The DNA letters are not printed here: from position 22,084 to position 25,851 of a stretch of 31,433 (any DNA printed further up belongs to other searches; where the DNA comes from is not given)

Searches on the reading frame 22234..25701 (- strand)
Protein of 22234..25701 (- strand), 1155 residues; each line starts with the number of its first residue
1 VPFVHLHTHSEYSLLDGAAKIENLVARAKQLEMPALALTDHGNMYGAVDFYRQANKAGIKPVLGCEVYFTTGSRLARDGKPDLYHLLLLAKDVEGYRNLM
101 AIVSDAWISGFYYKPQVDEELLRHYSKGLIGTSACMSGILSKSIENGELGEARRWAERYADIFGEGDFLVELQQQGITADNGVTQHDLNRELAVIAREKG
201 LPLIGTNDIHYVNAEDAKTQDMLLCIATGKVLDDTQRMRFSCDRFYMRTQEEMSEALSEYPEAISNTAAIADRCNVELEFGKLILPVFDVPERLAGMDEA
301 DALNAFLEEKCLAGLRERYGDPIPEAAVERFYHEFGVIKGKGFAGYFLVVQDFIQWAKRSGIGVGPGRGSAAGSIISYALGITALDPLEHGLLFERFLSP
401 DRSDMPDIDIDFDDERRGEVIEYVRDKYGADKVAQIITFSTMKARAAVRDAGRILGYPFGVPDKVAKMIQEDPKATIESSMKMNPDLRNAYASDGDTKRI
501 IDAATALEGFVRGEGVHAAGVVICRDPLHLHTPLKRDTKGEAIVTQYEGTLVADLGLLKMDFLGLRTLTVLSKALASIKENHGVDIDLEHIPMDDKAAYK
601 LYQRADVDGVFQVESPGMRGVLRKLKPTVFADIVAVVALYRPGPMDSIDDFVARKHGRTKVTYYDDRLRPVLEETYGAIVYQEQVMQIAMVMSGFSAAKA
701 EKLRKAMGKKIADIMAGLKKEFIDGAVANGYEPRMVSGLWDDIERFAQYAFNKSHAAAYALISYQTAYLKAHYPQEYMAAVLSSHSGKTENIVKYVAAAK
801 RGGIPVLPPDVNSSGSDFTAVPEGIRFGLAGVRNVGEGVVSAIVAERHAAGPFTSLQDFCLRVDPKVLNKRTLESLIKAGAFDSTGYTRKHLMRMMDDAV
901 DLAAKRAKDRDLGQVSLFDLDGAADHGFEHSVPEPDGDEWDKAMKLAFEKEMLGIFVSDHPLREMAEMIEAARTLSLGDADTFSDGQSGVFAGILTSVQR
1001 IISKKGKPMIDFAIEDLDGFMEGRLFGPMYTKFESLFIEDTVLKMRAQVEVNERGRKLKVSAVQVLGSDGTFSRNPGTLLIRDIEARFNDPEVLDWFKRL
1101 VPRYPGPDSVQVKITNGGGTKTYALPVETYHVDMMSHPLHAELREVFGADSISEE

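Call 17: search_protein_families(library=pfam, proteins=[window:22234-25701:-], max_evalue=0.001)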
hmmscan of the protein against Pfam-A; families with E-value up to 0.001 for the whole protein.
window:22234-25701:- (1155 aa): 5 families
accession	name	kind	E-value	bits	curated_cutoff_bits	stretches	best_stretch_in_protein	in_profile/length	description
PF07733.18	DNA_pol3_alpha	-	1.7e-96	323.3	23.9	1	306-564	2-260/260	Bacterial DNA polymerase III alpha NTPase domain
PF17657.6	DNA_pol3_finger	-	7.4e-63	211.2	22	1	567-730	1-166/166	Bacterial DNA polymerase III alpha subunit finger domain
PF02811.25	PHP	-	8.4e-57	192.5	26.4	1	5-174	1-163/164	PHP domain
PF14579.12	HHH_6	-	2e-32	111.7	25.6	1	803-892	1-90/90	Helix-hairpin-helix motif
PF01336.31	tRNA_anti-codon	-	0.00011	22.5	27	1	991-1066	3-75/75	OB-fold nucleic acid binding domain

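Call 27: find_homologous_proteins(query=window:22234-25701:-, max_evalue=1e-100)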
Query window:22234-25701:- (1155 aa): 7999 proteins with E <= 1e-100 among 8000 candidates; the best 120 are listed.
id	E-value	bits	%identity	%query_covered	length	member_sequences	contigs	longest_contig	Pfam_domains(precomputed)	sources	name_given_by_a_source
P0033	0.0e+0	2620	100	100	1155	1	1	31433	PF02811.27,PF14579.13,PF17657.7,PF07733.19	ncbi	-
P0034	0.0e+0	2348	88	100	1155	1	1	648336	PF02811.27,PF14579.13,PF01336.32,PF17657.7,PF07733.19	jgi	jgi:DNA polymerase-3 subunit alpha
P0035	0.0e+0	2323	87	100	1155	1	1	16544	PF02811.27,PF14579.13,PF01336.32,PF17657.7,PF07733.19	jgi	jgi:DNA polymerase-3 subunit alpha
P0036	0.0e+0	2308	86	100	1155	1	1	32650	PF02811.27,PF14579.13,PF01336.32,PF17657.7,PF07733.19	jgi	jgi:DNA polymerase-3 subunit alpha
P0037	0.0e+0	2302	86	100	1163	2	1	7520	PF02811.27,PF14579.13,PF01336.32,PF17657.7,PF07733.19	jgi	-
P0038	0.0e+0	2283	86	100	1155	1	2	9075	PF02811.27,PF14579.13,PF01336.32,PF17657.7,PF07733.19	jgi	jgi:DNA polymerase-3 subunit alpha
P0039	0.0e+0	2267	85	100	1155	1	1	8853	PF02811.27,PF14579.13,PF01336.32,PF17657.7,PF07733.19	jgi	-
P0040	0.0e+0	2263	85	100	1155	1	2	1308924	PF02811.27,PF14579.13,PF01336.32,PF17657.7,PF07733.19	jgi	jgi:DNA polymerase-3 subunit alpha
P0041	0.0e+0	2246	85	100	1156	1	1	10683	PF02811.27,PF14579.13,PF01336.32,PF17657.7,PF07733.19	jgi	jgi:DNA polymerase-3 subunit alpha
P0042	0.0e+0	2239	84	100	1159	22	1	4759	PF02811.27,PF14579.13,PF01336.32,PF17657.7,PF07733.19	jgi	-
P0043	0.0e+0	2231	84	100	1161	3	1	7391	PF02811.27,PF14579.13,PF01336.32,PF17657.7,PF07733.19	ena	-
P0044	0.0e+0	2224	83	100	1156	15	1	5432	PF02811.27,PF14579.13,PF01336.32,PF17657.7,PF07733.19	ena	-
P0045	0.0e+0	2217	84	100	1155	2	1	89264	PF02811.27,PF14579.13,PF01336.32,PF17657.7,PF07733.19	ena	-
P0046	0.0e+0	2201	82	100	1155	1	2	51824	PF02811.27,PF14579.13,PF01336.32,PF17657.7,PF07733.19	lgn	-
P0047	0.0e+0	2125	81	100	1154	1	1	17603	PF02811.27,PF14579.13,PF01336.32,PF17657.7,PF07733.19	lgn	-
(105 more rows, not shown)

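Call 29: find_encoding_contigs(protein=P0034, flank=10000, max_places=2)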
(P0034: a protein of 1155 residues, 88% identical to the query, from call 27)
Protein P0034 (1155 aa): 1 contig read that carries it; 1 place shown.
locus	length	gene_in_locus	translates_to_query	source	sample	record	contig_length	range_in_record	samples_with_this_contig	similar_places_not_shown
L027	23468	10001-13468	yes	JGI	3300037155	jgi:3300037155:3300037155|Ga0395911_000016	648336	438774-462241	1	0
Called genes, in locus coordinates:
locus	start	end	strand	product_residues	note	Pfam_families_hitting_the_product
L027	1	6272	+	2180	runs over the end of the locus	PF14522:Cytochrome_C7 (faint)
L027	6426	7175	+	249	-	PF10370:Rv2993c-like_N (weak), PF01557:FAA_hydrolase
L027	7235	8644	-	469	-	PF05977:MFS_3, PF07690:MFS_1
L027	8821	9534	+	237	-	-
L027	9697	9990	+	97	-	PF01371:Trp_repressor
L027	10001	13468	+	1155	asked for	PF02811:PHP, PF07733:DNA_pol3_alpha, PF17657:DNA_pol3_finger, PF14579:HHH_6, PF01336:tRNA_anti-codon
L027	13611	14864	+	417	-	PF13393:tRNA-synt_His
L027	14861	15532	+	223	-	PF01634:HisG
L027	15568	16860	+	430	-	PF00815:Histidinol_dh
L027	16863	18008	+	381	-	PF00155:Aminotran_1_2, PF04864:Alliinase_C (weak)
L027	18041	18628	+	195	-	PF00475:IGPD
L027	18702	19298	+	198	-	PF00117:GATase, PF07685:GATase_3 (weak)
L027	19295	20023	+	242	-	PF00977:His_biosynth, PF01207:Dus (faint)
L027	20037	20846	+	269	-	PF00977:His_biosynth, PF02581:TMP-TENI (faint)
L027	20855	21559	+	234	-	PF01502:PRA-CH, PF01503:PRA-PH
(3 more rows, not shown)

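Call 30: find_encoding_contigs(protein=P0040, flank=10000, max_places=2)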
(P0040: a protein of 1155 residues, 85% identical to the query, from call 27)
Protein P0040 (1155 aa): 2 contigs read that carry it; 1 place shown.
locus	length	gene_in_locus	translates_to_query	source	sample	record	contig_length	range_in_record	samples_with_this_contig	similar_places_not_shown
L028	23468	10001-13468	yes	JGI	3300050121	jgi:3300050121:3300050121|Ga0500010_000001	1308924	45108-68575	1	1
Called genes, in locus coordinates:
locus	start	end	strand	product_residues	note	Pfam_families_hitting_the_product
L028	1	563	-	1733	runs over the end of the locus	-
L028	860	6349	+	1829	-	PF14522:Cytochrome_C7 (faint)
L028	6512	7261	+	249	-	PF10370:Rv2993c-like_N, PF01557:FAA_hydrolase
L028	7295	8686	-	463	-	PF05977:MFS_3, PF07690:MFS_1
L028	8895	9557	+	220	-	-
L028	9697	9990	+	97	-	PF01371:Trp_repressor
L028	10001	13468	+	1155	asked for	PF02811:PHP, PF07733:DNA_pol3_alpha, PF17657:DNA_pol3_finger, PF14579:HHH_6, PF01336:tRNA_anti-codon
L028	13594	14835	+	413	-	PF13393:tRNA-synt_His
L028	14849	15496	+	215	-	PF01634:HisG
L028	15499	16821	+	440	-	PF00815:Histidinol_dh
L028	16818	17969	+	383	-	PF00155:Aminotran_1_2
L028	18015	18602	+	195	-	PF00475:IGPD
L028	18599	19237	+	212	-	PF00117:GATase, PF07685:GATase_3 (weak)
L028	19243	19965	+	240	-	PF00977:His_biosynth, PF01207:Dus (faint)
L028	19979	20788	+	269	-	PF00977:His_biosynth, PF02581:TMP-TENI (faint)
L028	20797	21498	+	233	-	PF01502:PRA-CH, PF01503:PRA-PH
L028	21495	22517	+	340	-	-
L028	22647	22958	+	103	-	-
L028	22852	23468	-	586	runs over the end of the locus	PF00069:Pkinase, PF07714:PK_Tyr_Ser-Thr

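Call 31: find_encoding_contigs(protein=P0033, flank=10000, max_places=2)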
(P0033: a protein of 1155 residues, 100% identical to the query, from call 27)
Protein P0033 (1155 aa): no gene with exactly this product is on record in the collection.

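Call 46: find_homologous_proteins(query=L028:860-6346:+, max_evalue=1e-20)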
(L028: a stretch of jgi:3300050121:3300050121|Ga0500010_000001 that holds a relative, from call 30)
Query L028:860-6346:+ (1829 aa): 70 proteins with E <= 1e-20 among 8000 candidates.
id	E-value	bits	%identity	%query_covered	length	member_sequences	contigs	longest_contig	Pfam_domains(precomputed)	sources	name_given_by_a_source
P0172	0.0e+0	4105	100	100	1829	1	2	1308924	PF14522.12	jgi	jgi:hypothetical protein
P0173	0.0e+0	1314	35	97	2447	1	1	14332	PF19077.7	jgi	-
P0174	0.0e+0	1251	42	64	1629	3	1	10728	-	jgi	-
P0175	0.0e+0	1212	38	98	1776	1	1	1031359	-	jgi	-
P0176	0.0e+0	1201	41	89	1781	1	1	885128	PF14522.12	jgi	-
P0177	0.0e+0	1152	34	86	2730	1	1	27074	PF14522.12,PF19077.7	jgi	jgi:hypothetical protein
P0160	0.0e+0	1103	35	91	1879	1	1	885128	PF14522.12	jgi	-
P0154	0.0e+0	1095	39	75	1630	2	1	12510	PF27332.1,PF19077.7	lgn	-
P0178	0.0e+0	1062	34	98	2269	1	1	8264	PF14537.12,PF14522.12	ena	-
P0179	0.0e+0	1041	35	94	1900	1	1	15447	PF22113.2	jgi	jgi:hypothetical protein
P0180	0.0e+0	1027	40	59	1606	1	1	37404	PF14537.12,PF14522.12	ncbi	-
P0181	4.2e-290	985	36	87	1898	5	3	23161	PF14537.12,PF14522.12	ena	-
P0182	7.4e-287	974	38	95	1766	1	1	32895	-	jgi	jgi:hypothetical protein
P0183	8.2e-285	967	34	96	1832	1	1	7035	PF14522.12,PF22113.2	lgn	-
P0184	2.8e-284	965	34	95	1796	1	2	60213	-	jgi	jgi:hypothetical protein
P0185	4.5e-284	965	37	95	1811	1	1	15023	PF14522.12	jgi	jgi:hypothetical protein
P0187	9.0e-269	914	38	70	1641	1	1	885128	PF14537.12,PF14522.12,PF19077.7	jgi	-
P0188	8.5e-267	907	34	88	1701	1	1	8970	PF14522.12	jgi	-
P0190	6.8e-249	848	34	83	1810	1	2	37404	PF14537.12,PF14522.12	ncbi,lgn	-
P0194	1.4e-231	791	33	79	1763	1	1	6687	PF14522.12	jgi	jgi:hypothetical protein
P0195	2.4e-228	780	33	84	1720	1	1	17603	PF14522.12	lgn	-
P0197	8.8e-218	745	32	98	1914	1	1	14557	PF14522.12,PF19077.7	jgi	jgi:hypothetical protein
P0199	9.2e-212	725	37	67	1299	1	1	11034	PF14522.12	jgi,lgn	jgi:hypothetical protein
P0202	3.6e-201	690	33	72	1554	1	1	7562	PF14522.12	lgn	-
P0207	8.7e-167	576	30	95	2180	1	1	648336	PF14522.12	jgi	jgi:hypothetical protein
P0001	1.5e-125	439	31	53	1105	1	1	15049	PF09699.16,PF14537.12,PF14522.12,PF19077.7,PF22113.2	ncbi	ncbi:MAG TPA: hypothetical protein VIL17_07335, partial [Coriobacteriia bacterium]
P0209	2.2e-113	399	32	62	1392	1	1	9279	PF14537.12,PF02085.22,PF14522.12,PF22113.2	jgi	jgi:predicted CXXCH cytochrome family protein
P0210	5.0e-89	318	36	49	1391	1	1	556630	PF14522.12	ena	-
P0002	3.9e-88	315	33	39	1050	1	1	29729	PF14522.12,PF22113.2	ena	-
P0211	3.2e-74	269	27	86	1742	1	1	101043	PF14537.12,PF14522.12,PF19077.7,PF22113.2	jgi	jgi:hypothetical protein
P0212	2.6e-69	253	29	71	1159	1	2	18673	PF14522.12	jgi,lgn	jgi:hypothetical protein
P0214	1.9e-61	227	29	52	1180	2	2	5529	PF14537.12,PF14522.12,PF22113.2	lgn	-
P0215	6.1e-41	159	33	28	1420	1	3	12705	PF14522.12,PF19077.7,PF22113.2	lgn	-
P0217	8.3e-40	155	32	28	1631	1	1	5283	PF14537.12,PF14522.12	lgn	-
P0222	8.2e-31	125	26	60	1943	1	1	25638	PF14537.12,PF02085.22,PF14522.12,PF22113.2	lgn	-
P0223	2.6e-30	123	32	26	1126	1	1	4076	PF14537.12,PF20773.6,PF14522.12,PF22113.2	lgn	-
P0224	4.1e-30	123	30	26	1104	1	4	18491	PF14537.12,PF02085.22,PF14522.12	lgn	-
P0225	4.1e-30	123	27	62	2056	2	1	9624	PF00754.32,PF14537.12,PF13715.13,PF22633.4,PF13620.13,PF02085.22,PF14522.12,PF22113.2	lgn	-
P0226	6.3e-29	119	29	34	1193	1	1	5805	PF14537.12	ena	-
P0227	1.0e-28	118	29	32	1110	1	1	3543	PF14522.12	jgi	-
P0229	1.4e-26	111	29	24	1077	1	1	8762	PF14522.12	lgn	-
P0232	4.0e-25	106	31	24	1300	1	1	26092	PF14522.12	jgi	-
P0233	8.1e-22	95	33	20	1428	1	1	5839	PF09699.16,PF14537.12,PF24517.3,PF14522.12,PF22113.2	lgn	-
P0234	9.0e-22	95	29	38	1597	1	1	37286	PF14537.12,PF24893.1,PF14522.12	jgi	-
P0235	9.2e-21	92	29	38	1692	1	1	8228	PF00754.32,PF14537.12,PF13715.13,PF22633.4,PF13620.13,PF02085.22,PF14522.12,PF22113.2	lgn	-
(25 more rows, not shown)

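Call 47: find_encoding_contigs(protein=P0172, flank=10000, max_places=1)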
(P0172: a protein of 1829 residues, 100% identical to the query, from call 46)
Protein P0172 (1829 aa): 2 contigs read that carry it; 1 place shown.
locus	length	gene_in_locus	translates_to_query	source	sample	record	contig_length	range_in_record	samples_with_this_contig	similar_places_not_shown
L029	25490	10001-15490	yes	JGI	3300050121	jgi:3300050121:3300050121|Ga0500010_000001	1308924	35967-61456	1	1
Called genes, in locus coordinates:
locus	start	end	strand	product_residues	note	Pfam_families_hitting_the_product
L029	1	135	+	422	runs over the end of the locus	PF00330:Aconitase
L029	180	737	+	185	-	PF00694:Aconitase_C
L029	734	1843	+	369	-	PF00180:Iso_dh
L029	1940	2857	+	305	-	PF01063:Aminotran_4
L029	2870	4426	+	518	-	PF00682:HMGL-like, PF22617:HCS_D2, PF08502:LeuA_dimer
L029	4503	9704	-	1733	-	-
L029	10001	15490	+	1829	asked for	PF14522:Cytochrome_C7 (faint)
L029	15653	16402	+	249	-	PF10370:Rv2993c-like_N, PF01557:FAA_hydrolase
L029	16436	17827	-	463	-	PF05977:MFS_3, PF07690:MFS_1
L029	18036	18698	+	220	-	-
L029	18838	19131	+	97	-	PF01371:Trp_repressor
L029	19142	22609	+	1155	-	PF02811:PHP, PF07733:DNA_pol3_alpha, PF17657:DNA_pol3_finger, PF14579:HHH_6, PF01336:tRNA_anti-codon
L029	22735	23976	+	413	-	PF13393:tRNA-synt_His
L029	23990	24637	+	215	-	PF01634:HisG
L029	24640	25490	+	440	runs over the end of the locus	PF00815:Histidinol_dh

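Call 48: find_encoding_contigs(protein=P0207, flank=10000, max_places=1)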
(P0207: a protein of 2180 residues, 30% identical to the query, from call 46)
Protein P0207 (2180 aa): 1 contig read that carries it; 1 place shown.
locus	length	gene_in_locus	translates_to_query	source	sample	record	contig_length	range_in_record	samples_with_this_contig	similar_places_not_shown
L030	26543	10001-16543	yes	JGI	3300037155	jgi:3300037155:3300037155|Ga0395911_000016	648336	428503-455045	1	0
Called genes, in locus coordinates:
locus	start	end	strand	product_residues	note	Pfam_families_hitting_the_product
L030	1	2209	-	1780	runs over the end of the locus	-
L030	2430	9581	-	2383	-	-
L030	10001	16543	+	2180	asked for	PF14522:Cytochrome_C7 (faint)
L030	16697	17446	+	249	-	PF10370:Rv2993c-like_N (weak), PF01557:FAA_hydrolase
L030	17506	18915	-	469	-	PF05977:MFS_3, PF07690:MFS_1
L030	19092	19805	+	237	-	-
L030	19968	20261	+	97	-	PF01371:Trp_repressor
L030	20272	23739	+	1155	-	PF02811:PHP, PF07733:DNA_pol3_alpha, PF17657:DNA_pol3_finger, PF14579:HHH_6, PF01336:tRNA_anti-codon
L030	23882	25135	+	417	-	PF13393:tRNA-synt_His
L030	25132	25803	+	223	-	PF01634:HisG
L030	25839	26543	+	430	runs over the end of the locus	PF00815:Histidinol_dh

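Call 72: list_cluster_members(proteins=[P0033, P0159, P0172, P0207, P0003, P0180])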
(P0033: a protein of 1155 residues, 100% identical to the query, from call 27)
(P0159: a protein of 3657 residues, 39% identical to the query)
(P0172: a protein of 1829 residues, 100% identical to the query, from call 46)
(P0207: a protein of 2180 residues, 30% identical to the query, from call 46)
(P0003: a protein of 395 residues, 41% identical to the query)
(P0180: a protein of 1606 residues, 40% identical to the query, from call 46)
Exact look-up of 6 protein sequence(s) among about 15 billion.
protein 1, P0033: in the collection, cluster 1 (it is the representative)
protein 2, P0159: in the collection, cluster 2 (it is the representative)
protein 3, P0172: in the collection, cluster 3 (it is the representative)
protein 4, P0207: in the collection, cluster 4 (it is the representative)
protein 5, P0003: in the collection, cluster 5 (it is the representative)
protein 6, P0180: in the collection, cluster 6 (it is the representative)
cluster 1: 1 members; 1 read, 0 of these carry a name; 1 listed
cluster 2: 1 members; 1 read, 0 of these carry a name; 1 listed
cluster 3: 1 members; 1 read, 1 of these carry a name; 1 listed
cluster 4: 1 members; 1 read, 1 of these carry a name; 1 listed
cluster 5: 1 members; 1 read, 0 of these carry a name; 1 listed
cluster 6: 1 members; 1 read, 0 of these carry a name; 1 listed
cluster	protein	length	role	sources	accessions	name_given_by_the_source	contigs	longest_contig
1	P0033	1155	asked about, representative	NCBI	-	-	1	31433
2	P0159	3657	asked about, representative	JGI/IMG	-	-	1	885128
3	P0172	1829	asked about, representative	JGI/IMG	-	hypothetical protein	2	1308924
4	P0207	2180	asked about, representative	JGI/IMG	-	hypothetical protein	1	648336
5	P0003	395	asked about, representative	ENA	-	-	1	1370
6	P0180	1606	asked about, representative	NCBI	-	-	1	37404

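Call 75: find_encoding_contigs(protein=P0187, flank=10000, max_places=1)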
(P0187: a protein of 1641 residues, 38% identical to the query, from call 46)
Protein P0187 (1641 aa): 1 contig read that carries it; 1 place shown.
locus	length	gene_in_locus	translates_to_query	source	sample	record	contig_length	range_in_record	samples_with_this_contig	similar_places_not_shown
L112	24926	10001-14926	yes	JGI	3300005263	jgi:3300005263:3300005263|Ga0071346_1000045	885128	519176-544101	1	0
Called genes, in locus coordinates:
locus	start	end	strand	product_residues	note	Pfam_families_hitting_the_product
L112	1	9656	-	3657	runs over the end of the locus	-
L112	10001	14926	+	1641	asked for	PF19077:Big_13 (faint), PF14522:Cytochrome_C7 (faint), PF14537:Cytochrom_c3_2 (faint)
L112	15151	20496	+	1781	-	PF14522:Cytochrome_C7 (faint)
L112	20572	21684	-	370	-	-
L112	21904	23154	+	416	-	-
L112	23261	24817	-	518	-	PF00682:HMGL-like, PF22617:HCS_D2, PF08502:LeuA_dimer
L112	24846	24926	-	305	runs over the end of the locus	PF01063:Aminotran_4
